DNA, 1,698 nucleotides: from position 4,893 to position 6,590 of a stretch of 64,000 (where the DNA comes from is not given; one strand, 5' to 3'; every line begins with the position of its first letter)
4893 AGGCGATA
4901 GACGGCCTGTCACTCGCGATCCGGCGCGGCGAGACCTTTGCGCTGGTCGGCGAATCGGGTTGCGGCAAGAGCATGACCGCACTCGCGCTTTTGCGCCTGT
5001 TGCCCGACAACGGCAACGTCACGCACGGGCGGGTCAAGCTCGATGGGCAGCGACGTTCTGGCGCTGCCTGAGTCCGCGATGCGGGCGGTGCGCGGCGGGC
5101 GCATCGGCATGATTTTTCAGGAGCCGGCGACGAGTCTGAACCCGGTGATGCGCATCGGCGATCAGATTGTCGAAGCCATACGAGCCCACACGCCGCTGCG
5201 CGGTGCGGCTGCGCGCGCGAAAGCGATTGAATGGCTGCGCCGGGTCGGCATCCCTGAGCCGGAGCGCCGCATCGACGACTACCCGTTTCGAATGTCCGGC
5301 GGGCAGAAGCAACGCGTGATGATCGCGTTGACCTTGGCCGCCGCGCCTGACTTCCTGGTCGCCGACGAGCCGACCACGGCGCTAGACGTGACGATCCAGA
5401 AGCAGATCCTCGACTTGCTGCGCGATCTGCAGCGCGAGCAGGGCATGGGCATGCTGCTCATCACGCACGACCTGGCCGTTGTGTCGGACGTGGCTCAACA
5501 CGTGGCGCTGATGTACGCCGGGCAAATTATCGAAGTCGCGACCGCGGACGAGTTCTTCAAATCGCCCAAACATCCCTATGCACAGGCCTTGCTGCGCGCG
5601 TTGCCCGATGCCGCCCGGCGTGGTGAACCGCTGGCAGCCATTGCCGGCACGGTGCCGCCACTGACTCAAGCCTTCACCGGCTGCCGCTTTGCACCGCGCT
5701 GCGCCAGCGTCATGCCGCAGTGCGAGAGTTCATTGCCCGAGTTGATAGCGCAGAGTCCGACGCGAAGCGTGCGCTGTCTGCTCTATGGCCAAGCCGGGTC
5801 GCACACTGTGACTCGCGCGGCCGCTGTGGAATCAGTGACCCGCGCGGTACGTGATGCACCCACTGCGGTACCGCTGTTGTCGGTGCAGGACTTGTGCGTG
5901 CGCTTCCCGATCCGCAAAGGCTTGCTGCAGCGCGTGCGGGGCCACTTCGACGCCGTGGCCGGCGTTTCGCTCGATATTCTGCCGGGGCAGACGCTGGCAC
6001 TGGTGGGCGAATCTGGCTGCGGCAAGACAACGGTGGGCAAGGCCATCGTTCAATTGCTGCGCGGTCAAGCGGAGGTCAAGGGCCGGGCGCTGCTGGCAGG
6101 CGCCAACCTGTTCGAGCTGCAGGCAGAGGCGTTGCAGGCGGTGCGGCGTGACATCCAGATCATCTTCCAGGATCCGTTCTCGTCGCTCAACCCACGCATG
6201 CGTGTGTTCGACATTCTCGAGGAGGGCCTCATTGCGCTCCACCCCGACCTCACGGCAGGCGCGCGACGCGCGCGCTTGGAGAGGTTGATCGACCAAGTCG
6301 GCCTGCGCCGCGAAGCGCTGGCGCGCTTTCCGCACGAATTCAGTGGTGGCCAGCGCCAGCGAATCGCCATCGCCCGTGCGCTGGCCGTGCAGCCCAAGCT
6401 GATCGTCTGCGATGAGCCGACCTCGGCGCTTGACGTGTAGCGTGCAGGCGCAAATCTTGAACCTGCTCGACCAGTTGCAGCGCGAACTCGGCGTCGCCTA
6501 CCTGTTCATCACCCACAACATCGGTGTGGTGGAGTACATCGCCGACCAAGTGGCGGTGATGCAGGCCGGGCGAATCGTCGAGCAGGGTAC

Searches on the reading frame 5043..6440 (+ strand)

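Call 13: search_protein_families(library=ncbifam, proteins=[window:5043-6440:+])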
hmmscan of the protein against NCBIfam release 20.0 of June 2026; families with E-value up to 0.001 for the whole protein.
window:5043-6440:+ (465 aa): 189 families (the best 25 are shown)
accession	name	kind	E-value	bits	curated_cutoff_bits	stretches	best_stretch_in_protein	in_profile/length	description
NF011713.0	PRK15134.1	equivalog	1e-124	417.1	834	2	2-191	75-264/529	microcin C ABC transporter ATP-binding protein YejF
NF007613.0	PRK10261.1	equivalog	5.5e-119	398.3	1077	2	10-190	95-275/623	glutathione ABC transporter ATP-binding protein GsiA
NF043079.1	MMSYN1_0167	equivalog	1.3e-117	393.9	740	3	12-249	299-536/561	oligopeptide ABC transporter ATP-binding protein OppD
NF008453.0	PRK11308.1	subfamily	2.3e-116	388.7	408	2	2-248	83-326/334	dipeptide ABC transporter ATP-binding protein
NF011659.0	PRK15079.1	equivalog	5e-112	373.9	540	2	278-465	11-197/334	murein tripeptide/oligopeptide ABC transporter ATP binding protein OppF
NF007010.1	PRK09473.1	subfamily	1.1e-109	366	575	2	2-245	69-311/318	oligopeptide ABC transporter ATP-binding protein OppD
NF008246.0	PRK11022.1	equivalog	9.2e-108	360.2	541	2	3-246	73-315/326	dipeptide ABC transporter ATP-binding protein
NF043071.1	DppF_dipep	equivalog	6.1e-100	334.8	660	2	3-245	85-324/331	dipeptide ABC transporter ATP-binding subunit DppF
TIGR02770.1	nickel_nikD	equivalog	3.7e-93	311.2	318.7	2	14-186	57-228/230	nickel import ATP-binding protein NikD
NF043078.1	MMSYN1_0168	equivalog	1.2e-91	308.2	800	4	65-188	477-598/649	oligopeptide ABC transporter ATP-binding protein OppF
TIGR02769.1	nickel_nikE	equivalog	2.1e-87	293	332.55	2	278-465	2-183/265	nickel import ATP-binding protein NikE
NF047576.1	opine_ATP_CntF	equivalog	7.4e-82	274.5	385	2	2-186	68-252/264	staphylopine uptake ABC transporter ATP-binding protein CntF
NF047578.1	opine_ATP_CntD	equivalog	8.1e-81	271.2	380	2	2-185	68-251/266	staphylopine uptake ABC transporter ATP-binding protein CntD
NF007739.0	PRK10419.1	subfamily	1.6e-78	264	354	2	278-465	3-184/268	nickel ABC transporter ATP-binding protein NikE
NF011674.0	PRK15093.1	equivalog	1.3e-74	251.3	627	2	4-229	74-307/330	putrescine export ABC transporter ATP-binding protein SapD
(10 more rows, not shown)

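Call 14: search_protein_families(library=pfam, proteins=[window:5043-6440:+])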
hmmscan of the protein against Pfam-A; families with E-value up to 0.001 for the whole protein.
window:5043-6440:+ (465 aa): 6 families
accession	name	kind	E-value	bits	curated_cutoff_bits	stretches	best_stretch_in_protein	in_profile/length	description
PF00005.33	ABC_tran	-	2.5e-46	158.1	25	2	307-461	3-137/137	ABC transporter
PF08352.17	oligo_HPY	-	4.8e-19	69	27.1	1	163-227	1-65/65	Oligopeptide/dipeptide transporter, C-terminal region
PF02463.25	SMC_N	-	7.6e-09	35.7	40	1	34-158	95-213/220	RecF/RecN/SMC N terminal domain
PF13304.12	AAA_21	-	1e-08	36.1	27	1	68-147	222-303/304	AAA domain, putative AbiEii toxin, Type IV TA system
PF13401.12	AAA_22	-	0.00025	21.8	27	0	317-381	7-64/130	AAA domain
PF00485.24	PRK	-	0.00032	21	22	1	319-399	3-81/196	Phosphoribulokinase / Uridine kinase family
